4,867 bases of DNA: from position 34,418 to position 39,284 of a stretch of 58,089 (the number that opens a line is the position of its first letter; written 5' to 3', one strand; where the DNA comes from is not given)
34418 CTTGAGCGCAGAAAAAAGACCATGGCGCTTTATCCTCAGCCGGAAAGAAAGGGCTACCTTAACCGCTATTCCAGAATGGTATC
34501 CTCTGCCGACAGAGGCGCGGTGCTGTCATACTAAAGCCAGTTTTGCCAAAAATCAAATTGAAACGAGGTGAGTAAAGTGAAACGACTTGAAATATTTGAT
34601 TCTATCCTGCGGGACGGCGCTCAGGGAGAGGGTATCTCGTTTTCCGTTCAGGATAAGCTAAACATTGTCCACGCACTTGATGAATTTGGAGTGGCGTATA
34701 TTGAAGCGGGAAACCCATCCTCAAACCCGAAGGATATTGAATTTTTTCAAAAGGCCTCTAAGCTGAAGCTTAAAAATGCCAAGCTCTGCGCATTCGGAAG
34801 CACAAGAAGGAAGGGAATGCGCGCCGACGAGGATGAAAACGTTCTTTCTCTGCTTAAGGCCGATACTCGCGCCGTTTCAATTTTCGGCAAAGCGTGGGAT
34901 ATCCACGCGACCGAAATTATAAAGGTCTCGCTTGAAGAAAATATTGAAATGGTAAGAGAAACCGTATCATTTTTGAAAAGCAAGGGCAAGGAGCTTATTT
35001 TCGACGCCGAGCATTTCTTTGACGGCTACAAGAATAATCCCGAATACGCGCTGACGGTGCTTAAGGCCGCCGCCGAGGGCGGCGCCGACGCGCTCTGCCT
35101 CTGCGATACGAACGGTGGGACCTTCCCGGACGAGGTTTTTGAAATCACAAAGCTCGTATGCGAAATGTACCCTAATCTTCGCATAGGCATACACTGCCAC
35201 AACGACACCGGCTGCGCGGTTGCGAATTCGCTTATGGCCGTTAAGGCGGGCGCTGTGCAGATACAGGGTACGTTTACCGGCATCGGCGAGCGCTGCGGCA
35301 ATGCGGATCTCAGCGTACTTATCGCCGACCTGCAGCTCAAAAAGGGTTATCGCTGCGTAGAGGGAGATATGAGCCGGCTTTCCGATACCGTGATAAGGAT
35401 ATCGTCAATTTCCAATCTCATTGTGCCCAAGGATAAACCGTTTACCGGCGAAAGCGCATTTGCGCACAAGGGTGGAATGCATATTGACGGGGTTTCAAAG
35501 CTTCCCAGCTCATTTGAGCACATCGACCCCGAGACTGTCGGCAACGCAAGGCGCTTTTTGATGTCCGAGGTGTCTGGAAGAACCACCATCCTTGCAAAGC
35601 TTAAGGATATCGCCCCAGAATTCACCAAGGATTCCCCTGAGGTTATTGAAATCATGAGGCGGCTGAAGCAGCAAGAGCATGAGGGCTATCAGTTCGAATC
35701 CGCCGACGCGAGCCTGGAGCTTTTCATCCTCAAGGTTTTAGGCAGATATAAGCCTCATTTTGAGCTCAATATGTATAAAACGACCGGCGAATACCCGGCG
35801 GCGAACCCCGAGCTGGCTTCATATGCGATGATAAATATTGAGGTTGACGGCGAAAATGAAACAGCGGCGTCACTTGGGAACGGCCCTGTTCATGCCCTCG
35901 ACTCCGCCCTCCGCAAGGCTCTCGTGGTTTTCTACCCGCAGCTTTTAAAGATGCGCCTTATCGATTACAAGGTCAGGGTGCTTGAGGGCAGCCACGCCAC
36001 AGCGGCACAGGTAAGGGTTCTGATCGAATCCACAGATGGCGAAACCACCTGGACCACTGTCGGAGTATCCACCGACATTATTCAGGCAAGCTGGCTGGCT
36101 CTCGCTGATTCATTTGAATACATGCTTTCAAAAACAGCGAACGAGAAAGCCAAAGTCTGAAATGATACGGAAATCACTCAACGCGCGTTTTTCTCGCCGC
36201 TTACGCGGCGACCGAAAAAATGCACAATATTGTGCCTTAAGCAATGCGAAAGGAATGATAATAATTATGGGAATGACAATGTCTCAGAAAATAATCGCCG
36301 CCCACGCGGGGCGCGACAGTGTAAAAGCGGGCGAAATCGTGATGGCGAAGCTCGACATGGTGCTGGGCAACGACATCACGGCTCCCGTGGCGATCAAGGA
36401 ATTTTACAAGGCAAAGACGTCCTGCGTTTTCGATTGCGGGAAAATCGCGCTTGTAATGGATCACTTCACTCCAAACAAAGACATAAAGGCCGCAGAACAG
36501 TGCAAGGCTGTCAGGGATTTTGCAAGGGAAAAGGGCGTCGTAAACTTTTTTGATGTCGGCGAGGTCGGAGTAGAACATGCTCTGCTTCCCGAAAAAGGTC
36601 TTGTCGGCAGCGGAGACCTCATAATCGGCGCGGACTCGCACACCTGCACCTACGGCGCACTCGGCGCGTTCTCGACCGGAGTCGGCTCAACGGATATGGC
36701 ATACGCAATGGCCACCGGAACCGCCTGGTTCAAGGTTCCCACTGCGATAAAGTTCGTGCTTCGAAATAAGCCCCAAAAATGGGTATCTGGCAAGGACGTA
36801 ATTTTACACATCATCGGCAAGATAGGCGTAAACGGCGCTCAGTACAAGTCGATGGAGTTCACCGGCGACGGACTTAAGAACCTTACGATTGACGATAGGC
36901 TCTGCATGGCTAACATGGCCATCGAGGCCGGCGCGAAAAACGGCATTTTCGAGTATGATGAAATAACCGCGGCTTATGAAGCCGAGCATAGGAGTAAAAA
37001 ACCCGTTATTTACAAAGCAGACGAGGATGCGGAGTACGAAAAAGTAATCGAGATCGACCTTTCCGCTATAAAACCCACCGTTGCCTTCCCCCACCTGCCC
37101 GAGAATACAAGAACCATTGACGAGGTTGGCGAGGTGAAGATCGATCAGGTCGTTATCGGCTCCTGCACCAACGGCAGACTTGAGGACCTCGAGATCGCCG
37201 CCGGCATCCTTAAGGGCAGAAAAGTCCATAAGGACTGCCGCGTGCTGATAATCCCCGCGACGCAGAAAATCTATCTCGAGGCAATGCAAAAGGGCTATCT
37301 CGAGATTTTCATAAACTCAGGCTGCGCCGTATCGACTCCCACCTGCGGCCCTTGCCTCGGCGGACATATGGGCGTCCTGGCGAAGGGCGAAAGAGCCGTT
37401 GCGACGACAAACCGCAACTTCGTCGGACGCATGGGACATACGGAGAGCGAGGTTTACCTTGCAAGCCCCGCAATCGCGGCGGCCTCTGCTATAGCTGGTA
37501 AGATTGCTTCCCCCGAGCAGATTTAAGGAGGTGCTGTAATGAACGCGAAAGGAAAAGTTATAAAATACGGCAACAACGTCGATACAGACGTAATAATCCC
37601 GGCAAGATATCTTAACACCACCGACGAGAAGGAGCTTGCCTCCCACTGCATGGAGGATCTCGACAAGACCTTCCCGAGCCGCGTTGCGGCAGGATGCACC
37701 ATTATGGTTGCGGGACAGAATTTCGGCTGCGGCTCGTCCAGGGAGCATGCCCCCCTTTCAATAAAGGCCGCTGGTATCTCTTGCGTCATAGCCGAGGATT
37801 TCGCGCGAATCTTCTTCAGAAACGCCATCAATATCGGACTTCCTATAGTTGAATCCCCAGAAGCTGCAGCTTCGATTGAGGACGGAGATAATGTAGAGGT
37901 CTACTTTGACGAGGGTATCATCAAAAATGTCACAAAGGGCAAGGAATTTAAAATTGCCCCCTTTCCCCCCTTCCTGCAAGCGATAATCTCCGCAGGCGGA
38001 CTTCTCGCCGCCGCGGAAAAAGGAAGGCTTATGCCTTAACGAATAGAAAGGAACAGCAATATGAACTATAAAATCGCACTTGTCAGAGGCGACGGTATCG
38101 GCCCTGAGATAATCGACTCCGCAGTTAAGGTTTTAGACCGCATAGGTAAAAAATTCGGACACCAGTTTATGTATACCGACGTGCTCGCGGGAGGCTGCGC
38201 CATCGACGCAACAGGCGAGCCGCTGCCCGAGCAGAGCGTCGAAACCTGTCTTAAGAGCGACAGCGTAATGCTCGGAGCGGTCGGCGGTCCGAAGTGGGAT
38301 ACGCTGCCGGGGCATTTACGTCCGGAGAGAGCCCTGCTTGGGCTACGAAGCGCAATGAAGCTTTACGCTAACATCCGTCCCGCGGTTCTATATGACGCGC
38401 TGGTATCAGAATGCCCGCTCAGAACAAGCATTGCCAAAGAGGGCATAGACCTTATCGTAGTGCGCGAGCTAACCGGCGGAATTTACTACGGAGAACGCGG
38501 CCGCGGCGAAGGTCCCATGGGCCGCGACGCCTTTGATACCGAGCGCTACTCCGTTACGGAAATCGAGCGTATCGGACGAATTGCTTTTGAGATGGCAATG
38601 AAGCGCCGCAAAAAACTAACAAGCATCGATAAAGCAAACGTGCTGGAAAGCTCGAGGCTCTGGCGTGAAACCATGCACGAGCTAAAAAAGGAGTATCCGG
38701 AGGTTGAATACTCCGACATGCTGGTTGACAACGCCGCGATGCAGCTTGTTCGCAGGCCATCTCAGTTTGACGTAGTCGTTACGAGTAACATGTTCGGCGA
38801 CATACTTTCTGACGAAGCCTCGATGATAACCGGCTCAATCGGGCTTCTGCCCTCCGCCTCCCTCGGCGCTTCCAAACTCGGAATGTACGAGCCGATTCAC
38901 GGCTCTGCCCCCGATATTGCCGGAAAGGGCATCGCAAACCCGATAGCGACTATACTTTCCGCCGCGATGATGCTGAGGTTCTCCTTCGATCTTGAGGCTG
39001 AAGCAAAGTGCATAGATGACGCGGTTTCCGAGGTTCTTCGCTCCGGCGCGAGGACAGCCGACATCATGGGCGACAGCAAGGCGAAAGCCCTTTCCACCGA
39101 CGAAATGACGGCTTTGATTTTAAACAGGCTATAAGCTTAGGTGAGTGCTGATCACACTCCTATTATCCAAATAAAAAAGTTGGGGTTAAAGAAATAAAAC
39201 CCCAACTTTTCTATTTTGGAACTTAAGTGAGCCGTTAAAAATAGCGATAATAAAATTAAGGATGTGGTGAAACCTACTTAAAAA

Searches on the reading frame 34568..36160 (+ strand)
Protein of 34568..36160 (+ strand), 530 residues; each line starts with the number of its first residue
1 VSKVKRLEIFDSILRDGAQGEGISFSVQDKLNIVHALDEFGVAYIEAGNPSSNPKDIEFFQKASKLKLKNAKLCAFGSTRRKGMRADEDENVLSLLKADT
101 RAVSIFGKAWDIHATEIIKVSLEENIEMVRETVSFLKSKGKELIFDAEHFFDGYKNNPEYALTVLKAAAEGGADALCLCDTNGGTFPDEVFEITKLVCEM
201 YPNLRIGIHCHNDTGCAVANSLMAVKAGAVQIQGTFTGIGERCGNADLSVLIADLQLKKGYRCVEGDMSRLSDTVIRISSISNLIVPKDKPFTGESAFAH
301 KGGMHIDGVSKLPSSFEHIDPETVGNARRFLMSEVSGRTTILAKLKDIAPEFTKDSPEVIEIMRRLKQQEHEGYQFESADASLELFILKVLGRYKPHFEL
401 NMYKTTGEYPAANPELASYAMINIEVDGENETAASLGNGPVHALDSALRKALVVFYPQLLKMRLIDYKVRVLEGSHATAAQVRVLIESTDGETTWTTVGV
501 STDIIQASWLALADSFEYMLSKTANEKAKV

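Call 8: search_protein_families(library=ncbifam, proteins=[window:34568-36160:+])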
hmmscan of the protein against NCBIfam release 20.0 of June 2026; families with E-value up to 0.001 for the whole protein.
window:34568-36160:+ (530 aa): 27 families (the best 25 are shown)
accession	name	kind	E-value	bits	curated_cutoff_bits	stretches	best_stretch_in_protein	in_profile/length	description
TIGR00977.1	citramal_synth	equivalog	1.5e-199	663.7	450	1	7-526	2-523/526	citramalate synthase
NF002085.0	PRK00915.1-2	subfamily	3.7e-89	299.8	517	1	3-522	10-502/504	2-isopropylmalate synthase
NF002086.0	PRK00915.1-3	equivalog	4.1e-80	269.7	532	1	3-527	3-509/516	2-isopropylmalate synthase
TIGR00973.1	leuA_bact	equivalog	3.7e-79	266.5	598.7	1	6-514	1-491/494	2-isopropylmalate synthase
NF002088.0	PRK00915.1-5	equivalog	4.7e-74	249.7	697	1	5-527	2-506/514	2-isopropylmalate synthase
TIGR02090.1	LEU1_arch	subfamily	2.1e-72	244.2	484.75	1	8-380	2-358/363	isopropylmalate/citramalate/homocitrate synthases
TIGR02146.1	LysS_fung_arch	equivalog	6.3e-70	236.1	413.55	1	9-356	1-334/344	homocitrate synthase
NF002084.0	PRK00915.1-1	equivalog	8.5e-69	232.4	748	1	5-519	3-499/523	2-isopropylmalate synthase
NF002087.0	PRK00915.1-4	equivalog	1.9e-66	224.6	729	1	3-528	3-511/516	2-isopropylmalate synthase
NF041069.1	IPMS_Sufob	equivalog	7.8e-62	209.7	600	1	8-381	2-361/371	isopropylmalate synthase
TIGR02660.1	nifV_homocitr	equivalog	5.1e-53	180.7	462.9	1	8-368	3-347/365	homocitrate synthase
NF042433.1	CitmalDyn_Leptosp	equivalog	1.4e-46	159.2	950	1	5-511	6-502/514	(R)-citramalate synthase CimA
NF042434.1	IPMS_Lepto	equivalog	2.3e-41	142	500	1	7-368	6-368/374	2-isopropylmalate synthase LeuA2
NF002991.1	PRK03739.1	subfamily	3.6e-26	92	455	1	203-513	234-545/550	2-isopropylmalate synthase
NF006049.0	PRK08195.1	subfamily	8.4e-23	80.9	229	1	156-258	145-248/344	4-hyroxy-2-oxovalerate/4-hydroxy-2-oxopentanoic acid aldolase,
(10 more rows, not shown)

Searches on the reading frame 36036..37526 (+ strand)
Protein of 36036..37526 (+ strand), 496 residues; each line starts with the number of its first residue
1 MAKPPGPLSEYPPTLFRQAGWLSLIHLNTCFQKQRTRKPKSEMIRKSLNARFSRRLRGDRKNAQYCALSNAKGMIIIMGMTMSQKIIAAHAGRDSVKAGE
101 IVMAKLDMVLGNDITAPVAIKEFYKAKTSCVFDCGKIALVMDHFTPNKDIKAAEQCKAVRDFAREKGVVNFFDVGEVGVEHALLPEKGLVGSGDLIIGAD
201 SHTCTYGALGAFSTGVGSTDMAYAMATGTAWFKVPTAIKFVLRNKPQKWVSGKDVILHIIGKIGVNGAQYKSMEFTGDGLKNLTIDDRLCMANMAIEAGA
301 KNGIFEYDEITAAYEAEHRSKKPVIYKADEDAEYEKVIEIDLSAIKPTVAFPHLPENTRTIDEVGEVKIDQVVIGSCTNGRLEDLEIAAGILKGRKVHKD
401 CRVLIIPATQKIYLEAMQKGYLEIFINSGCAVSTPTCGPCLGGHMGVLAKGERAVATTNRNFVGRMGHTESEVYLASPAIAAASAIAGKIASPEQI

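Call 8: search_protein_families(library=ncbifam, proteins=[window:36036-37526:+])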
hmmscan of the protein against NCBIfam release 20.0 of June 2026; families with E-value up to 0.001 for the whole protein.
window:36036-37526:+ (496 aa): 19 families
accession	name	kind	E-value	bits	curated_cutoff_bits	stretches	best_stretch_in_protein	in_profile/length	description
TIGR02083.1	LEU2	equivalog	4e-224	744.1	610.65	1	80-496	1-419/419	3-isopropylmalate dehydratase large subunit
NF001614.1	PRK00402.1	subfamily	1.1e-194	646.9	385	1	80-494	1-415/415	aconitase/3-isopropylmalate dehydratase large subunit family protein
TIGR01343.1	hacA_fam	subfamily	3.7e-171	569.2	385.7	1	81-494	1-412/412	homoaconitate hydratase family protein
TIGR02086.1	IPMI_arch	subfamily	1.4e-158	527.9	410.15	1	80-495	1-411/411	3-isopropylmalate dehydratase/homoaconitate hydratase family large subunit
NF040615.1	HacA_Meth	equivalog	1.1e-138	462.4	550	1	80-492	1-417/419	homoaconitase large subunit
NF005558.0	PRK07229.1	equivalog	1.2e-101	341.2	612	1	78-495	1-414/647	aconitate hydratase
NF009116.0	PRK12466.1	subfamily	2.6e-89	300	531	2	78-363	3-305/472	3-isopropylmalate dehydratase large subunit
NF004016.0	PRK05478.1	subfamily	1.7e-83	280.7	510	2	78-363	2-303/468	3-isopropylmalate dehydratase large subunit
TIGR01342.1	acon_putative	hypoth_equivalog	1.1e-82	278.3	719.15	1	81-495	1-411/655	putative aconitate hydratase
TIGR00170.1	leuC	equivalog_domain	4.8e-72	243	560.25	2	79-362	2-301/466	3-isopropylmalate dehydratase large subunit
TIGR00139.1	h_aconitase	equivalog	1.4e-67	228.6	529.9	2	94-314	20-239/709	homoaconitase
NF006690.0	PRK09238.1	equivalog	1.2e-50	172.4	782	2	294-494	616-815/852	bifunctional aconitate hydratase 2/2-methylisocitrate dehydratase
NF008503.0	PRK11413.1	equivalog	5.2e-47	160.2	641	2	189-365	138-315/753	hydratase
TIGR01340.1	aconitase_mito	equivalog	1.5e-45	155.8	825.35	1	100-490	50-472/745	aconitate hydratase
TIGR00117.1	acnB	equivalog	2.1e-34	118.4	1287.2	2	320-495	642-814/844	bifunctional aconitate hydratase 2/2-methylisocitrate dehydratase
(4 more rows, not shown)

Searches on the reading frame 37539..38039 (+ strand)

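Call 8: search_protein_families(library=ncbifam, proteins=[window:37539-38039:+])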
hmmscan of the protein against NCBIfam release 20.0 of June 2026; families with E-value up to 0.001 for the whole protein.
window:37539-38039:+ (166 aa): 15 families
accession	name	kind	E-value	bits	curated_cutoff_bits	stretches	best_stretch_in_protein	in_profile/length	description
TIGR02084.1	leud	equivalog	7.3e-76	253.1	245.85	1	5-160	1-155/156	3-isopropylmalate dehydratase small subunit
TIGR02087.1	LEUD_arch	subfamily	7.3e-58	194.8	108.95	1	5-160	1-155/157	LeuD/DmdB family oxidoreductase small subunit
NF040625.1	HacB2_Meth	equivalog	1.9e-55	186.7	230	1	2-156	3-153/161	homoaconitase small subunit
NF040604.2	HacB_Meth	equivalog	7.6e-49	165.6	230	1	1-157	1-155/159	homoaconitase small subunit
NF010629.0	PRK14023.1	equivalog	3.2e-37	127.9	229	1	6-162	3-157/166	homoaconitate hydratase small subunit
NF002458.0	PRK01641.1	subfamily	3.2e-28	98.7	167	1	11-110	16-125/202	3-isopropylmalate dehydratase small subunit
TIGR00171.1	leuD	equivalog_domain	1.9e-18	67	116.25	1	12-104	17-122/188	3-isopropylmalate dehydratase small subunit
TIGR00139.1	h_aconitase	equivalog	1.9e-18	66.2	529.9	1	10-108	538-637/709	homoaconitase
NF005558.0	PRK07229.1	equivalog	3.5e-18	65.5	612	1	7-121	475-595/647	aconitate hydratase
TIGR01342.1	acon_putative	hypoth_equivalog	6.2e-18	64.3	719.15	1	7-136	474-610/655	putative aconitate hydratase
NF006757.0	PRK09277.1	subfamily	7.8e-09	33.8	686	1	54-105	759-811/888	aconitate hydratase AcnA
NF009520.0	PRK12881.1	subfamily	6.6e-08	30.7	905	1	52-103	762-814/893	aconitate hydratase AcnA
TIGR01341.1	aconitase_1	equivalog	7.4e-08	30.6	945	1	53-136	749-832/876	aconitate hydratase AcnA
TIGR02333.1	2met_isocit_dHY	equivalog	7e-07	27.5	1419.85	1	54-121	733-801/858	Fe/S-dependent 2-methylisocitrate dehydratase AcnD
TIGR01340.1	aconitase_mito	equivalog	8e-07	27.8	825.35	1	25-129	597-701/745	aconitate hydratase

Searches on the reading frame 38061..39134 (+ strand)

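Call 8: search_protein_families(library=ncbifam, proteins=[window:38061-39134:+])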
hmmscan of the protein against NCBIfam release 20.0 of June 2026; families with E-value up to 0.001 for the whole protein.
window:38061-39134:+ (357 aa): 16 families
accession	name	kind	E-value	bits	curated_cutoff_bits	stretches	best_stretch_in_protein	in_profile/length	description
TIGR00169.1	leuB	equivalog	9.4e-154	511.6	353.2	1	4-351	1-347/349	3-isopropylmalate dehydrogenase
TIGR02088.1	LEU3_arch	subfamily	7e-91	304.8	409.8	1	5-345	1-320/324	isopropylmalate/isohomocitrate dehydrogenases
NF002898.0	PRK03437.1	equivalog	3.1e-84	283.2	393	1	2-353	4-341/347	3-isopropylmalate dehydrogenase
NF040619.1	AksF_Meth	equivalog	2.9e-82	276.5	500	1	3-345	2-340/343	homoisocitrate dehydrogenase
NF040626.1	AksF2_Meth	equivalog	3.5e-79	266.5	540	1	3-347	2-325/333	homoisocitrate dehydrogenase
TIGR02089.1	TTC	equivalog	1.8e-76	257.3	470.4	1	2-346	3-346/352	tartrate dehydrogenase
NF006529.0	PRK08997.1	equivalog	1.5e-73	247.6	510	1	2-355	3-333/335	isocitrate dehydrogenase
NF006048.0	PRK08194.1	equivalog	1.7e-68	231.3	501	1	3-354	4-346/352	tartrate dehydrogenase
NF006673.0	PRK09222.1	equivalog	1.4e-64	218.9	509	1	3-357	5-341/482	NADP-dependent isocitrate dehydrogenase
NF040855.1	iso_homocit_dh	equivalog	1.1e-62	212.2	680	1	3-343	2-310/345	isocitrate--homoisocitrate dehydrogenase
TIGR02924.1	ICDH_alpha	equivalog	1.2e-53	182.9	561.35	1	4-357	2-337/473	isocitrate dehydrogenase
TIGR00175.1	mito_nad_idh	equivalog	1.5e-53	182.1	432.4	1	3-344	4-326/334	isocitrate dehydrogenase (NAD(+))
NF005036.0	PRK06451.1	equivalog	2.5e-43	148.4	484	2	170-355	200-406/412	NADP-dependent isocitrate dehydrogenase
TIGR00183.1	prok_nadp_idh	equivalog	5.6e-34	117.7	567.3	2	210-355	270-414/417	isocitrate dehydrogenase (NADP(+))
NF005425.0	PRK07006.1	equivalog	3.9e-29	101.6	490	2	214-336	274-394/416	NADP-dependent isocitrate dehydrogenase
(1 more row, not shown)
